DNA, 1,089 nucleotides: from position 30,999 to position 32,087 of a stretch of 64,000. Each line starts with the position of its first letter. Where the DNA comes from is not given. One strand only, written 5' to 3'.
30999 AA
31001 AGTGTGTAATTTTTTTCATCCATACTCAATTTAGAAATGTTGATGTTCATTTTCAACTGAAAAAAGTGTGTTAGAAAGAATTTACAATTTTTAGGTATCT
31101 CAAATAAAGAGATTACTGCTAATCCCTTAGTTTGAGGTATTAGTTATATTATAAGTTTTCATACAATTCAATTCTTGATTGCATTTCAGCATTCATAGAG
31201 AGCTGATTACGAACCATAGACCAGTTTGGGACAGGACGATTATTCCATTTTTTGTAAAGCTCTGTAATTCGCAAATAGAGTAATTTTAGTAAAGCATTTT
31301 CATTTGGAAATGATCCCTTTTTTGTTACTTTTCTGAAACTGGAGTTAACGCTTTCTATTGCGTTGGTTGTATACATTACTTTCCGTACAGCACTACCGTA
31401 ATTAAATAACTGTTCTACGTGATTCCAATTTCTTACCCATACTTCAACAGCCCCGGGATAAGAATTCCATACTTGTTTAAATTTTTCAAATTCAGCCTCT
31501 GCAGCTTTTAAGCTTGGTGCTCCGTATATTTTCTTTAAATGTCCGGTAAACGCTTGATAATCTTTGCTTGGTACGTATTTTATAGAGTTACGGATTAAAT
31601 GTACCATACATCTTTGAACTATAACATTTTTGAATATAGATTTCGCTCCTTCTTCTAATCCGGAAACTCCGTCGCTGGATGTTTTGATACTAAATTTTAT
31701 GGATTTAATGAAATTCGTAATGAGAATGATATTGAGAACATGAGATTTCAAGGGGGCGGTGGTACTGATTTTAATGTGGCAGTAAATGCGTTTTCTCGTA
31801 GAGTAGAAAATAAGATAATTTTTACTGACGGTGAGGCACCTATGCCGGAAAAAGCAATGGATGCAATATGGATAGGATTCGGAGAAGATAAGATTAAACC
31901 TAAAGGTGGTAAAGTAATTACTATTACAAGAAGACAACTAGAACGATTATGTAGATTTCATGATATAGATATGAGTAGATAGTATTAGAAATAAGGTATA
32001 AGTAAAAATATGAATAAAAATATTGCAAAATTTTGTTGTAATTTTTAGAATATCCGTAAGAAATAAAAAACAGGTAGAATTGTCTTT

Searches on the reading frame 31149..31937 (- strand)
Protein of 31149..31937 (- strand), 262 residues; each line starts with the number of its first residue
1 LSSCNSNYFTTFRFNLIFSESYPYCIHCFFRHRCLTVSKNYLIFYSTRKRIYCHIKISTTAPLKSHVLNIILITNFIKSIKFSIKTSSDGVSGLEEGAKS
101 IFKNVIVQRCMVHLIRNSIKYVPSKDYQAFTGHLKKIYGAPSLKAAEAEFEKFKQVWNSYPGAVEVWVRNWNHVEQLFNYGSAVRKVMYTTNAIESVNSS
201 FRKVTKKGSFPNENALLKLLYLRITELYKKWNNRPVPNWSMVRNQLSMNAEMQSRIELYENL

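Call 45: search_protein_families(library=pfam, proteins=[window:31149-31937:-], max_evalue=0.001)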
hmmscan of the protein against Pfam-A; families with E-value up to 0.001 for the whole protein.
window:31149-31937:- (262 aa): 1 family
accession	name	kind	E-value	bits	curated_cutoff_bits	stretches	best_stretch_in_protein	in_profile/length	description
PF00872.24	Transposase_mut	-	4.2e-34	118.5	21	1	88-232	231-377/379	Transposase, Mutator family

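Call 67: search_protein_families(library=ncbifam, proteins=[window:31149-31937:-], max_evalue=0.001)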
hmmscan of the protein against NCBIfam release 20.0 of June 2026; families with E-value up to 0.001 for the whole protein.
window:31149-31937:- (262 aa): 2 families
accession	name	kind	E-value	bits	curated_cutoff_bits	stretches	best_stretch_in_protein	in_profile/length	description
NF033543.2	transpos_IS256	equivalog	8.2e-43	146.7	150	1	87-225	191-335/338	IS256 family transposase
NF033544.1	transpos_IS1249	exception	4.2e-05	22.9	300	0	88-125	147-184/382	IS1249 family transposase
